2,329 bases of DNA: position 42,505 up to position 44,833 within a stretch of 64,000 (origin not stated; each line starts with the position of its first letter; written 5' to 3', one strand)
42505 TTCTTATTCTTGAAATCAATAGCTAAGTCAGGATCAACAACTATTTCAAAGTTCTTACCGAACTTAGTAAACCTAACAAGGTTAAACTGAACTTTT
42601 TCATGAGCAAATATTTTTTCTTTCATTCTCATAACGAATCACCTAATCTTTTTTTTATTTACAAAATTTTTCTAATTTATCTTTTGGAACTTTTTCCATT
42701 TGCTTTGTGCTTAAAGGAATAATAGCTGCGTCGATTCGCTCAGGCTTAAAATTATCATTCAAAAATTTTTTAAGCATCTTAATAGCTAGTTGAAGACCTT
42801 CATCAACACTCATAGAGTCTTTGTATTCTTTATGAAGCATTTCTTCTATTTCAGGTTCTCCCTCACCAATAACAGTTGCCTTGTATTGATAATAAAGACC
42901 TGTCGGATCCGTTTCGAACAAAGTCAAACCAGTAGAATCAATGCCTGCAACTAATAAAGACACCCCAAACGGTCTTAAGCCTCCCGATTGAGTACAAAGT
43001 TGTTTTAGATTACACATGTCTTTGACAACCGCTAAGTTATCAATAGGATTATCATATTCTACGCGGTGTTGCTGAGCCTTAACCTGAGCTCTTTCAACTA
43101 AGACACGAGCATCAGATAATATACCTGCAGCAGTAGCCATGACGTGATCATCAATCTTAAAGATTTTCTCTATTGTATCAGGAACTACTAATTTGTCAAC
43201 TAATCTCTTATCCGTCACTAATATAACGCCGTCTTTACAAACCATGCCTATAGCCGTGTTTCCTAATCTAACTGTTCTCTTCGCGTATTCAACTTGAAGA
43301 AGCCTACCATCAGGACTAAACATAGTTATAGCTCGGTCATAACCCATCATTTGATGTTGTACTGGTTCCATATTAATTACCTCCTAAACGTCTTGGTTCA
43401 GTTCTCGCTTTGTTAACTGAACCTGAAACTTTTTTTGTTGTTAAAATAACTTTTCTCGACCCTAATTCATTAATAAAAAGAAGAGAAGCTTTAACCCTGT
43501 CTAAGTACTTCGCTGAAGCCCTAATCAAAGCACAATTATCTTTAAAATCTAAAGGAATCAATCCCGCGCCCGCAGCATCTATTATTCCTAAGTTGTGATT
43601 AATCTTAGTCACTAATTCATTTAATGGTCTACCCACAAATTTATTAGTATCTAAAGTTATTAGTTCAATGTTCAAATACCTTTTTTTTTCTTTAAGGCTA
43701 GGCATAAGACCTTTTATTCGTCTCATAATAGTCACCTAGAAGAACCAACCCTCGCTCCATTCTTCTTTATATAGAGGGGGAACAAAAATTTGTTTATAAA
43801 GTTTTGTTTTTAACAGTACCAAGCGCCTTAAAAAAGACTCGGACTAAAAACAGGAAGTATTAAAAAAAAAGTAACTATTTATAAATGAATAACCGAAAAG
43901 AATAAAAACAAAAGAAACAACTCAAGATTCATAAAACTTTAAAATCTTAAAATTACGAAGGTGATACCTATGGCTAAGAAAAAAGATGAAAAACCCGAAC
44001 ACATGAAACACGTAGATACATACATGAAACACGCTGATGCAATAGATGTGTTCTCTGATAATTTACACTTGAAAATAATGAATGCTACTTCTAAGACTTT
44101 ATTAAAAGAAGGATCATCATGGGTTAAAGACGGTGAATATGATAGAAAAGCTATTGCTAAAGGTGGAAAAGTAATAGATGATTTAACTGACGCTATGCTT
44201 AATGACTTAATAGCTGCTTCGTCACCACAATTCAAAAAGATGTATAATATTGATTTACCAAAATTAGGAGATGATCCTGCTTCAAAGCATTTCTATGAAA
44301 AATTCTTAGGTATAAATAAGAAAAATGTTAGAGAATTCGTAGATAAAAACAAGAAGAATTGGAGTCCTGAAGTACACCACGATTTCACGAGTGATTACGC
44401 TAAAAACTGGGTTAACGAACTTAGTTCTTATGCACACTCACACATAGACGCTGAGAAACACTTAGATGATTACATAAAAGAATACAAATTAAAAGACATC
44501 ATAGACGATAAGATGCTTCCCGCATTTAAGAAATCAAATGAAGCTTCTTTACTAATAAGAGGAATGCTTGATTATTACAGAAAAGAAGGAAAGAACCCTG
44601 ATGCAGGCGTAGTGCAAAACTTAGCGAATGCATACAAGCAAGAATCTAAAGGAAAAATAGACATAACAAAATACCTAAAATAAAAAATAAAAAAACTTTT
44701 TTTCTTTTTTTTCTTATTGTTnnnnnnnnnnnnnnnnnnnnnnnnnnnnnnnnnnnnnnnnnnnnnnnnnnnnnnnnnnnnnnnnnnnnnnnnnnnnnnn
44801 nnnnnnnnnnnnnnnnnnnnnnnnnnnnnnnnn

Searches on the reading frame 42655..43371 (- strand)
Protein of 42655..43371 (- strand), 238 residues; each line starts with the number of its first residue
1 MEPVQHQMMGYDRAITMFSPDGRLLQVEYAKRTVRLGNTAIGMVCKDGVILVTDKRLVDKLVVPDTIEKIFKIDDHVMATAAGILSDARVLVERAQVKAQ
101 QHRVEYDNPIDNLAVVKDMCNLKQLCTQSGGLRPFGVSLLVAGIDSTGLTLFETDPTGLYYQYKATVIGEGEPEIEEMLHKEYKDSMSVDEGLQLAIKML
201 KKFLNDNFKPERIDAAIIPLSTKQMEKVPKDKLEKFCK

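Call 9: search_protein_families(library=pfam, proteins=[window:42655-43371:-], max_evalue=0.01)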
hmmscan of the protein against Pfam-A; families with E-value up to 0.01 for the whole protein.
window:42655-43371:- (238 aa): 2 families
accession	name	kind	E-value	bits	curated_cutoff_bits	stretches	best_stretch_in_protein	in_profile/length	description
PF00227.31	Proteasome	-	5.4e-55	186.4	22.4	1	35-218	2-189/189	Proteasome subunit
PF10584.14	Proteasome_A_N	-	3e-12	46.4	27.7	1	11-30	1-20/23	Proteasome subunit A N-terminal signature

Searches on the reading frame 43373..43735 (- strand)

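Call 9: search_protein_families(library=pfam, proteins=[window:43373-43735:-], max_evalue=0.01)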
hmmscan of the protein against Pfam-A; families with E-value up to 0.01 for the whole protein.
window:43373-43735:- (120 aa): 1 family
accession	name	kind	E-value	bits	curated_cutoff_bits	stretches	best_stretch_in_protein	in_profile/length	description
PF01900.24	RNase_P_Rpp14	-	3.7e-09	37.1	23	1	19-112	1-101/104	Rpp14/Pop5 family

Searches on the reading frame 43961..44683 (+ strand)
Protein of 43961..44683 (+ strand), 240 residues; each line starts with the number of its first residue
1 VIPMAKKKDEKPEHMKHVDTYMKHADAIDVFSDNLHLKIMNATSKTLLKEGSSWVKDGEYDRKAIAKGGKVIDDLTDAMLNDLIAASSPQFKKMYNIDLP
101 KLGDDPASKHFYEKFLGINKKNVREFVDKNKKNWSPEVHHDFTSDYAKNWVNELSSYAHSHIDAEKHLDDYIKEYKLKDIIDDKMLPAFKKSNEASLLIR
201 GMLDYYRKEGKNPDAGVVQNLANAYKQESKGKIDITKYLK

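Call 9: search_protein_families(library=pfam, proteins=[window:43961-44683:+], max_evalue=0.01)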
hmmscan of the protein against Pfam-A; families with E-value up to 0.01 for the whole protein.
window:43961-44683:+ (240 aa): 1 family
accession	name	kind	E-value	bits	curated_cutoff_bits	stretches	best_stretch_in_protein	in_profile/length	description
PF04536.20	TPM_phosphatase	-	0.0014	19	22.1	0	162-193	79-110/125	TPM domain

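Call 122: search_protein_families(library=phrogs, proteins=[window:43961-44683:+], max_evalue=0.01)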
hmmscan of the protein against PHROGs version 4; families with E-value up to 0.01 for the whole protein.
window:43961-44683:+ (240 aa): 0 families
